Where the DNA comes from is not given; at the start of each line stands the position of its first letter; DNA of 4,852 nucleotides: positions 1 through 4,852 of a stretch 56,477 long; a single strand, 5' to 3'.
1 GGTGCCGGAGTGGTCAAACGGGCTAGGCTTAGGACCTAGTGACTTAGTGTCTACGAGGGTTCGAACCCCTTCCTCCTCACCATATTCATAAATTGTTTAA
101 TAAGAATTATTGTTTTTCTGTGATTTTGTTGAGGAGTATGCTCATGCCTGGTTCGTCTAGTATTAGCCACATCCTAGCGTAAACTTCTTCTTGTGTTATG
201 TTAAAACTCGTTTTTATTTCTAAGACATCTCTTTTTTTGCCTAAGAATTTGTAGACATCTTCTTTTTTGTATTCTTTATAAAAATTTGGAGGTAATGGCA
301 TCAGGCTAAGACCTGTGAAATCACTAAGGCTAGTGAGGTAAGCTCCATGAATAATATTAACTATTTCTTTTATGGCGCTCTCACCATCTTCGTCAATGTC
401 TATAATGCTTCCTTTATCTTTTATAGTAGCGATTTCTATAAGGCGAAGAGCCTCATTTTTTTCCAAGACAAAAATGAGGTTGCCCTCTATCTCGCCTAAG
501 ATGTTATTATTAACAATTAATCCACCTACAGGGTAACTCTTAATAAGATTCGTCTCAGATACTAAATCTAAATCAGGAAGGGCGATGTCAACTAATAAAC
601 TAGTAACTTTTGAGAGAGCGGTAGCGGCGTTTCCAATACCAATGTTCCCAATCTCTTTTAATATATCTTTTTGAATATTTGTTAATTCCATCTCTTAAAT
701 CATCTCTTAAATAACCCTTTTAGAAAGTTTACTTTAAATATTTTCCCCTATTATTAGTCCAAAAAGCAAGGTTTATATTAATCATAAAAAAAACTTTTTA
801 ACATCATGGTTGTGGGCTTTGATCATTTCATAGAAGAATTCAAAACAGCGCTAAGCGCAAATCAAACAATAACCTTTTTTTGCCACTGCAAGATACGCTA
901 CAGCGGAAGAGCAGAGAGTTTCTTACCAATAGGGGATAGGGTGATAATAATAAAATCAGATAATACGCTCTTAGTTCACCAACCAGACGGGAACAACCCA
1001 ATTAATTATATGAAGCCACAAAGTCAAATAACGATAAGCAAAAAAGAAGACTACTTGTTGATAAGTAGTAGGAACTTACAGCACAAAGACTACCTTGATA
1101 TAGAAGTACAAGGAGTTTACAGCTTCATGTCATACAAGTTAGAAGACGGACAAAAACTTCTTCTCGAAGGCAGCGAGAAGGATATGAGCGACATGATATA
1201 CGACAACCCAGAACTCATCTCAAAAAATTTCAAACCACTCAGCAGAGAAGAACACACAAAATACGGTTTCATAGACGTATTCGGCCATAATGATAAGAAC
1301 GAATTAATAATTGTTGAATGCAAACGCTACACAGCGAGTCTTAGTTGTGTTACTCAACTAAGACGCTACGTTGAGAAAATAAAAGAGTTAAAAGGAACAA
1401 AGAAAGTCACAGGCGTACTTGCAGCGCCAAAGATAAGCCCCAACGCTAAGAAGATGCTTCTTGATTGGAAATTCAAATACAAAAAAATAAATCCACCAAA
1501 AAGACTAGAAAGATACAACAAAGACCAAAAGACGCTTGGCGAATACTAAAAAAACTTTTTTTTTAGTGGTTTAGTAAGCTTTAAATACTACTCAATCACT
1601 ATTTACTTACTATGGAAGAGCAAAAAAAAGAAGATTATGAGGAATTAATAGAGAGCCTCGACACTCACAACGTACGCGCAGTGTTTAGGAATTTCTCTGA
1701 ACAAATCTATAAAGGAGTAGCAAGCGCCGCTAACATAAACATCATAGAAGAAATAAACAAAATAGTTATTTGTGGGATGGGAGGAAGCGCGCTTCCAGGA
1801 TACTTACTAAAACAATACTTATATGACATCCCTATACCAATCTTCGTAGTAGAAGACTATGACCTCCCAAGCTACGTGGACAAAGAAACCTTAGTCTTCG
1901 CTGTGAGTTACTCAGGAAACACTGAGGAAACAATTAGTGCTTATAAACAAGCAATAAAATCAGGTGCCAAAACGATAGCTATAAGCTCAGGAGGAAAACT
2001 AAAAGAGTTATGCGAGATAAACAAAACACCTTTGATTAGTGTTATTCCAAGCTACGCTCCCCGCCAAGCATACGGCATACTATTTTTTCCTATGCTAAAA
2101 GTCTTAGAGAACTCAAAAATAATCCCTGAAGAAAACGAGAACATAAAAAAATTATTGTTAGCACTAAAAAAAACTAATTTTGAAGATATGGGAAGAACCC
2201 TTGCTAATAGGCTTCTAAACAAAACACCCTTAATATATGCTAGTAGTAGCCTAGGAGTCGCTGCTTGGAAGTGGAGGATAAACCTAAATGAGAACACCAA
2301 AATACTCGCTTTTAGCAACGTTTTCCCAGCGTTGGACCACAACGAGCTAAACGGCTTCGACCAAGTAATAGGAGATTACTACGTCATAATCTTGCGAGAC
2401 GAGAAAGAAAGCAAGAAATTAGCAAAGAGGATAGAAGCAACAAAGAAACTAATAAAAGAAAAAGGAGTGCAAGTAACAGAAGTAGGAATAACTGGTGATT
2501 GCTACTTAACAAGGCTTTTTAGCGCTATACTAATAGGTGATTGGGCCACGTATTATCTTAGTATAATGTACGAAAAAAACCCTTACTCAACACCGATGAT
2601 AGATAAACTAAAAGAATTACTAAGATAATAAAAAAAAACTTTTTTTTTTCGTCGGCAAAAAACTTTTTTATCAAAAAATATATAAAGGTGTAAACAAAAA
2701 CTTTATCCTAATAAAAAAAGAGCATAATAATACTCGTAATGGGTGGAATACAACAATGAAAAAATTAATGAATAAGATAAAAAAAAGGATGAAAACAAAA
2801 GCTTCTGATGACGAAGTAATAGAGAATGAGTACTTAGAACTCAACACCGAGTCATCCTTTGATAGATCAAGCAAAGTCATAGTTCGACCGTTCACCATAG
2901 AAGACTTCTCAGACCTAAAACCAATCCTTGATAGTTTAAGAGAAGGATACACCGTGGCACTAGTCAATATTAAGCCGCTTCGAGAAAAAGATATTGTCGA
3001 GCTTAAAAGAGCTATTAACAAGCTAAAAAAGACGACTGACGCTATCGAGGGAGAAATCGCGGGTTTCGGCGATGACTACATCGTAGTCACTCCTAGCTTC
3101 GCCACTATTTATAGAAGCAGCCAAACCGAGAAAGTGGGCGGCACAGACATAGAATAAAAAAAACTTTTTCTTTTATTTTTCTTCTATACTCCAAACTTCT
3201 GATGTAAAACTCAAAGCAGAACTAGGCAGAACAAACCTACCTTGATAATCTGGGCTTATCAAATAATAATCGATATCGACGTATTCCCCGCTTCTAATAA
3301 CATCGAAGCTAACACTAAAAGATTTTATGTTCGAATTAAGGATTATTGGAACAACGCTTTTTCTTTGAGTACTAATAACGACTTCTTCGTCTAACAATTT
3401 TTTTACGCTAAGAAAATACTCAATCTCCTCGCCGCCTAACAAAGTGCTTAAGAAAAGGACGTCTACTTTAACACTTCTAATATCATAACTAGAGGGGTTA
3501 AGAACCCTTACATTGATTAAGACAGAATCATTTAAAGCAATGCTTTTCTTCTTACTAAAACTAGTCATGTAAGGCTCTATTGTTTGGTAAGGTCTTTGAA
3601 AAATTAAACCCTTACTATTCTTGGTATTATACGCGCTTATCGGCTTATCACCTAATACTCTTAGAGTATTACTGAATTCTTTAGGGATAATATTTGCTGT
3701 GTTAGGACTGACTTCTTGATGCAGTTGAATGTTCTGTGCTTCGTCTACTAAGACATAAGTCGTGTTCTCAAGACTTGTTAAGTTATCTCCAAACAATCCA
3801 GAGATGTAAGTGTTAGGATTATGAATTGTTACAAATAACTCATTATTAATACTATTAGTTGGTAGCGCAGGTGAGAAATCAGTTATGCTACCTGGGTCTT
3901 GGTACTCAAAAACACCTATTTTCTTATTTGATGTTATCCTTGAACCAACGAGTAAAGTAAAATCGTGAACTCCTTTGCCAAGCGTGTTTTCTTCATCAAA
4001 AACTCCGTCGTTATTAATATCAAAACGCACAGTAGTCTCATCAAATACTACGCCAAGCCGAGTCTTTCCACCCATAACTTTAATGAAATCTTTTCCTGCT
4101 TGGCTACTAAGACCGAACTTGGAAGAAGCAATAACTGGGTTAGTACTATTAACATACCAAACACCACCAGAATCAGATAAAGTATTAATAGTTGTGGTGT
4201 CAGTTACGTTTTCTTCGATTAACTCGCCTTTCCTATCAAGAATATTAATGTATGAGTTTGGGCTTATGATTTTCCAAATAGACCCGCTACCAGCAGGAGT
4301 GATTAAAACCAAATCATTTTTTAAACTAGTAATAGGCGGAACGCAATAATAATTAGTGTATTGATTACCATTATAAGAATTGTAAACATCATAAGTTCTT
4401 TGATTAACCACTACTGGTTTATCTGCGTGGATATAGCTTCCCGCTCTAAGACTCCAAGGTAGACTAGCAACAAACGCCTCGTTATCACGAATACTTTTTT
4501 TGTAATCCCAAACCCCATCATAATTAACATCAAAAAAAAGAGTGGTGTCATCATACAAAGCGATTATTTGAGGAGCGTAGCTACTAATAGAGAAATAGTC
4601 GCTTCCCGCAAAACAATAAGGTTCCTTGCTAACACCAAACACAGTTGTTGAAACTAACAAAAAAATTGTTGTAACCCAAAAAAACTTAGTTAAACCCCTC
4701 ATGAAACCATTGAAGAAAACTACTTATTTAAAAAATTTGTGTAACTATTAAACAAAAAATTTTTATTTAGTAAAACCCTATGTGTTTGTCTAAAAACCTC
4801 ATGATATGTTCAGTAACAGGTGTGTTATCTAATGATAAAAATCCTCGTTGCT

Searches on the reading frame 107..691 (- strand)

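Call 9: search_protein_families(library=ncbifam, proteins=[window:107-691:-], max_evalue=0.01)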
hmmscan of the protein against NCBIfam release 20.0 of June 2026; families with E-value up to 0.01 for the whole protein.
window:107-691:- (194 aa): 4 families
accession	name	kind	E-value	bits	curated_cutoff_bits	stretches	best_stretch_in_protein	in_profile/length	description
NF041093.1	CheC_Thtogales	equivalog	3.6e-32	111.9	250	1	1-190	1-199/201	CheY-P phosphatase CheC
NF005995.1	PRK08119.1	equivalog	2e-17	63.8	218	1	2-167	33-198/376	flagellar motor switch phosphatase FliY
NF005275.1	PRK06782.1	equivalog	3.2e-16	59.2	681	1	2-170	209-376/516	flagellar motor switch protein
NF041094.1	CheX_Thtogales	equivalog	3.8e-08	33.3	280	1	60-125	44-107/152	CheY-P phosphatase CheX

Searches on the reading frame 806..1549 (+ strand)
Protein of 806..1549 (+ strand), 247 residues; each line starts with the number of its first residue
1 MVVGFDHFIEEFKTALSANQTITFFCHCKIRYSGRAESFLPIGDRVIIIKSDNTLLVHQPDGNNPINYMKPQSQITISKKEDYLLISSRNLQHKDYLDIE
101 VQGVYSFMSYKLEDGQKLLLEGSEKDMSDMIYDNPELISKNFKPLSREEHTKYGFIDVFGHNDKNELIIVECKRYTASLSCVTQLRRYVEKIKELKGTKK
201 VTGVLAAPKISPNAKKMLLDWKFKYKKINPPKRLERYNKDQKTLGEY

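Call 88: search_protein_families(library=pfam, proteins=[window:806-1549:+], max_evalue=0.001)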
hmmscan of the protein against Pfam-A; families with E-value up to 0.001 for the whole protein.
window:806-1549:+ (247 aa): 2 families
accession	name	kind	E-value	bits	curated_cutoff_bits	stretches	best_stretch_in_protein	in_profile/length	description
PF01939.22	NucS_C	-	3.5e-33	114.7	24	1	123-243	1-120/124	Endonuclease NucS C-terminal domain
PF21003.3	NucS_N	-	6.1e-19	68.2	23.9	1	25-115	8-98/100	Endonuclease NucS N-terminal PH-like domain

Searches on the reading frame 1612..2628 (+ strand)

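Call 88: search_protein_families(library=pfam, proteins=[window:1612-2628:+], max_evalue=0.001)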
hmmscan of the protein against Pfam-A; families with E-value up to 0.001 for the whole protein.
window:1612-2628:+ (338 aa): 3 families
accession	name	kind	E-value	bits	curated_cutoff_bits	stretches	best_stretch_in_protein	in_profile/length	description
PF10432.14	bact-PGI_C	-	2.2e-42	145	24.5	1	193-336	4-150/151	Bacterial phospho-glucose isomerase C-terminal SIS domain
PF01380.27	SIS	-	3.7e-09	36.9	25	1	45-126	2-88/131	SIS domain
PF13580.11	SIS_2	-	1.8e-05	25.2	27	0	91-126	103-138/138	SIS domain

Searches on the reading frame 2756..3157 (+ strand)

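Call 48: search_protein_families(library=pfam, proteins=[window:2756-3157:+], max_evalue=0.01)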
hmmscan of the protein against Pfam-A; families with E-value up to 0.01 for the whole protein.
window:2756-3157:+ (133 aa): 1 family
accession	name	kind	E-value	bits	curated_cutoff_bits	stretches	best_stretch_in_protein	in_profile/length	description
PF04472.17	SepF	-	2.3e-10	41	27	1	44-116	2-70/72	Cell division protein SepF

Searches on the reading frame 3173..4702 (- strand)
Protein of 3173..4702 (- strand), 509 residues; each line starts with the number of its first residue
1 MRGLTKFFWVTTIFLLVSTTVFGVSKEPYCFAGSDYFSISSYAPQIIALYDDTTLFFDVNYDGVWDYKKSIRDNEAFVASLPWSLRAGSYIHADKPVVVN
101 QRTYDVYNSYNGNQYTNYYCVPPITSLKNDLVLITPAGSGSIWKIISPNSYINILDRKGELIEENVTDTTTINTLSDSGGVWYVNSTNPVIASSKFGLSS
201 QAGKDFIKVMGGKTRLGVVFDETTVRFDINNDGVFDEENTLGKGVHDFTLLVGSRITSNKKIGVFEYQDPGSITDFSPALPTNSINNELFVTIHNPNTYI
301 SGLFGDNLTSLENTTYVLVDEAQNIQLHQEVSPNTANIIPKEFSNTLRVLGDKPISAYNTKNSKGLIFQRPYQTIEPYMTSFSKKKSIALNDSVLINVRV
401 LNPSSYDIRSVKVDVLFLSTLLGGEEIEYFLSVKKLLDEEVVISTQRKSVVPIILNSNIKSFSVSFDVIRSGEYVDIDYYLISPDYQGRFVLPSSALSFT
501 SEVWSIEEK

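Call 9: search_protein_families(library=ncbifam, proteins=[window:3173-4702:-], max_evalue=0.01)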
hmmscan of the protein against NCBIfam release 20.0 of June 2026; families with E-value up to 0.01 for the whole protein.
window:3173-4702:- (509 aa): 0 families

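Call 48: search_protein_families(library=pfam, proteins=[window:3173-4702:-], max_evalue=0.01)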
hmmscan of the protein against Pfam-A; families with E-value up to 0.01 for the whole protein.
window:3173-4702:- (509 aa): 1 family
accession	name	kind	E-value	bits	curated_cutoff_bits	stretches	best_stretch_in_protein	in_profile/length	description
PF17517.7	IgGFc_binding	-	0.00049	19.9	25.6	0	45-174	145-263/297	IgGFc binding protein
